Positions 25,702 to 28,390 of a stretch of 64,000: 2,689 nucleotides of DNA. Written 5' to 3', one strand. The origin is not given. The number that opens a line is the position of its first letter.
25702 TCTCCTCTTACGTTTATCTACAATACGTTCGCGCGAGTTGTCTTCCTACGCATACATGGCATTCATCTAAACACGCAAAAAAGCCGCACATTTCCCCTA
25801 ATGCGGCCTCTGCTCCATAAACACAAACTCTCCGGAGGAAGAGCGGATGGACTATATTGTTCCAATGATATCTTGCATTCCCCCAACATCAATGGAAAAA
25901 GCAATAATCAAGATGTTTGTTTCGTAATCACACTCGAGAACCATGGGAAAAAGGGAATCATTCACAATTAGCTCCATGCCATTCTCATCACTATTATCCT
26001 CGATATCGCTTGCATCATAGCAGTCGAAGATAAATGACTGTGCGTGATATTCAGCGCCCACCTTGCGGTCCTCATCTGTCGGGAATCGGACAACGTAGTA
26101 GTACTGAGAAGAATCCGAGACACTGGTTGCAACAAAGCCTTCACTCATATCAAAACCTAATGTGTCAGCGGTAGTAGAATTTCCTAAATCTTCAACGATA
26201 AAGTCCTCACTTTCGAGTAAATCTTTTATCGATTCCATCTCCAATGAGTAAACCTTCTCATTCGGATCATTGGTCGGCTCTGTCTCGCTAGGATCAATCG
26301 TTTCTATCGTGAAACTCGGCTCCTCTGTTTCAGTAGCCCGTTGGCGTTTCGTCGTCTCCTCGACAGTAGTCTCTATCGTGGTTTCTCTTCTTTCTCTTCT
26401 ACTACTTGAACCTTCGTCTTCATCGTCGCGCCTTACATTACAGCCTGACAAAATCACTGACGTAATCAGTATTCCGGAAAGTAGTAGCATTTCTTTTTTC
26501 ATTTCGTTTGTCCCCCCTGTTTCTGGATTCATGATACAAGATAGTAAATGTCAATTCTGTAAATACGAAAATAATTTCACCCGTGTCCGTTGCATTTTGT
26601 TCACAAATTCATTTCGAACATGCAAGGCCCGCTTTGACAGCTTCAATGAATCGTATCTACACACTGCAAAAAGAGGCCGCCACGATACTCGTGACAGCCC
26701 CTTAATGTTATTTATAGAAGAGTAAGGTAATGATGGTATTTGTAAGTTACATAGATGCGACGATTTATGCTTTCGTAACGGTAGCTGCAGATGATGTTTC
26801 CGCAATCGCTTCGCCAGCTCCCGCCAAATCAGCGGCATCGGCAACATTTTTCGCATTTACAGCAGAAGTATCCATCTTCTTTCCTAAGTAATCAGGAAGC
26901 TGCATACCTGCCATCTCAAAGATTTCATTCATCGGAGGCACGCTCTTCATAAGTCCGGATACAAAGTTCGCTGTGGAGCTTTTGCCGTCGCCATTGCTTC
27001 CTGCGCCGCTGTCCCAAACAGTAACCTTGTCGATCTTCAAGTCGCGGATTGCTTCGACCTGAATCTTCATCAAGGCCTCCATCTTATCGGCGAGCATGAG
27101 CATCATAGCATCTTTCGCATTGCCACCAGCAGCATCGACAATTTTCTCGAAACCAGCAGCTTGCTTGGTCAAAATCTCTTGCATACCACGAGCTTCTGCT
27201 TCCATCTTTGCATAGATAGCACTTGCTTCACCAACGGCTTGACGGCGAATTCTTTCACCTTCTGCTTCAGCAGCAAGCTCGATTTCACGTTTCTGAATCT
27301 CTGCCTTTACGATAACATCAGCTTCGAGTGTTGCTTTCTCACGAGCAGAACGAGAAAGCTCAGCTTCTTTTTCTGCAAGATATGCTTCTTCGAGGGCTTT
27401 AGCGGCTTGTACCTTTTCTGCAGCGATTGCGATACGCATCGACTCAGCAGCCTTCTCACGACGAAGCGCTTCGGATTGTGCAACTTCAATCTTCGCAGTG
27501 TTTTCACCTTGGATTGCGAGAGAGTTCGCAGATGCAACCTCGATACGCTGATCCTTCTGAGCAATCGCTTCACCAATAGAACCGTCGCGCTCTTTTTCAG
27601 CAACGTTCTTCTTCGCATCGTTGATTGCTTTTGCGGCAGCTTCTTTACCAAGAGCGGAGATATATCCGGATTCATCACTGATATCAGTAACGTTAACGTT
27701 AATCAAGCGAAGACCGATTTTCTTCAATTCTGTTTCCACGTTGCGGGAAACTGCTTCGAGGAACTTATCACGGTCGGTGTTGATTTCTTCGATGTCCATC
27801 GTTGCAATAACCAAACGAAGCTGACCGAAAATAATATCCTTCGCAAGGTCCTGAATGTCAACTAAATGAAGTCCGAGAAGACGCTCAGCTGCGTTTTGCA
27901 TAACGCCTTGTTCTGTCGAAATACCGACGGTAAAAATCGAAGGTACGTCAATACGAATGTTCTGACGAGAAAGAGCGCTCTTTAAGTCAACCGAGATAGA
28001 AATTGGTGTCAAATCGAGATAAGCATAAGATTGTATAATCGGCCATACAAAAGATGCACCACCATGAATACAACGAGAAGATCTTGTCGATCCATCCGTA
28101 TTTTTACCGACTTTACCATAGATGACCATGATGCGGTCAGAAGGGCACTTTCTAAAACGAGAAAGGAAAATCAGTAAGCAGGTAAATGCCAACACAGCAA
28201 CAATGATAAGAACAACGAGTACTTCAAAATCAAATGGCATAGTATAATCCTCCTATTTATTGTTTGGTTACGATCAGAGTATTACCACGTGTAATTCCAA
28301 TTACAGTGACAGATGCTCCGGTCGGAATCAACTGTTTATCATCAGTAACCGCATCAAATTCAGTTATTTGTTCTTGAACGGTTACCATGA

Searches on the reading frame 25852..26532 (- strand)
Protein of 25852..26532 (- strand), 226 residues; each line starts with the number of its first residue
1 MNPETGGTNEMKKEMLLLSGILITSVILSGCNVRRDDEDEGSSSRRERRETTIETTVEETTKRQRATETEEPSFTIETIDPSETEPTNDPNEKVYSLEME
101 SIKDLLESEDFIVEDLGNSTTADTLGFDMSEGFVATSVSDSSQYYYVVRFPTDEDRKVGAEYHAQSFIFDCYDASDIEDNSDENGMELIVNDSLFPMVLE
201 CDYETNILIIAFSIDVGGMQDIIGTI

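Call 3: search_protein_families(library=pfam, proteins=[window:25852-26532:-], max_evalue=0.1)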
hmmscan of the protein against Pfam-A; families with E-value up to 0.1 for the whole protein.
window:25852-26532:- (226 aa): 0 families

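Call 4: search_protein_families(library=ncbifam, proteins=[window:25852-26532:-], max_evalue=0.1)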
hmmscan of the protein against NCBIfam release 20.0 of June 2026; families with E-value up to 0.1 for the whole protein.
window:25852-26532:- (226 aa): 3 families
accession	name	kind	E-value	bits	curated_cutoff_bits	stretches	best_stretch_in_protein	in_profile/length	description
NF046038.1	NGK_0946_fam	subfamily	0.011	16.2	45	1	11-73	1-62/102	NGK_0946 family protein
NF033193.2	lipo_NDxxF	hypoth_equivalog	0.019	14.7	60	1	13-71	1-59/199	NDxxF motif lipoprotein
NF041883.1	RNase_A_lipo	exception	0.027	14.5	200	1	11-47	1-38/168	RNase A-like domain-containing lipoprotein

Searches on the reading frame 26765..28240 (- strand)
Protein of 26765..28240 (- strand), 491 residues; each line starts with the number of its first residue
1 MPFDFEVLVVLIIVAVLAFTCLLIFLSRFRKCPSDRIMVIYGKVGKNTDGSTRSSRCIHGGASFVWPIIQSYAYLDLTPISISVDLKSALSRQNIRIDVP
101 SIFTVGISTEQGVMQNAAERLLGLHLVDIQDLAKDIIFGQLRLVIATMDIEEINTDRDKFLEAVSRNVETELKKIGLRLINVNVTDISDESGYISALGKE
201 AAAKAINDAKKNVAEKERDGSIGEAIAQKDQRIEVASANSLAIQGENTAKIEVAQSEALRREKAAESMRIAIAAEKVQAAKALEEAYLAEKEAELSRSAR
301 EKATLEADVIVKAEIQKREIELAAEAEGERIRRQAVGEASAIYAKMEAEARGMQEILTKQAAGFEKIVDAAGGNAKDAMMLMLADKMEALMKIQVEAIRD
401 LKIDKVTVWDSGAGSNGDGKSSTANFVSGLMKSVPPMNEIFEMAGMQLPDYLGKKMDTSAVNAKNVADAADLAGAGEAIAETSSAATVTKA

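Call 3: search_protein_families(library=pfam, proteins=[window:26765-28240:-], max_evalue=0.1)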
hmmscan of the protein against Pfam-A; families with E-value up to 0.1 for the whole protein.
window:26765-28240:- (491 aa): 2 families
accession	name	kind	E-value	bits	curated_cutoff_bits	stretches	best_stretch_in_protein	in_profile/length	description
PF01145.31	Band_7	-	5.1e-27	95.5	23.6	1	36-217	7-175/176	SPFH domain / Band 7 family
PF13421.11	Band_7_1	-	0.064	13.3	24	0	123-190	127-196/211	SPFH domain-Band 7 family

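Call 4: search_protein_families(library=ncbifam, proteins=[window:26765-28240:-], max_evalue=0.1)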
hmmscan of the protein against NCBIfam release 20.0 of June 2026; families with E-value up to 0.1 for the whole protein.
window:26765-28240:- (491 aa): 1 family
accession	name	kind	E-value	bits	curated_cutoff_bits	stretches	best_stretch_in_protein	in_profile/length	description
NF058507.1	FlotScfldFlot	equivalog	2.7e-44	152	700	2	11-269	3-254/477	flotillin lipid rafts scaffold protein FloT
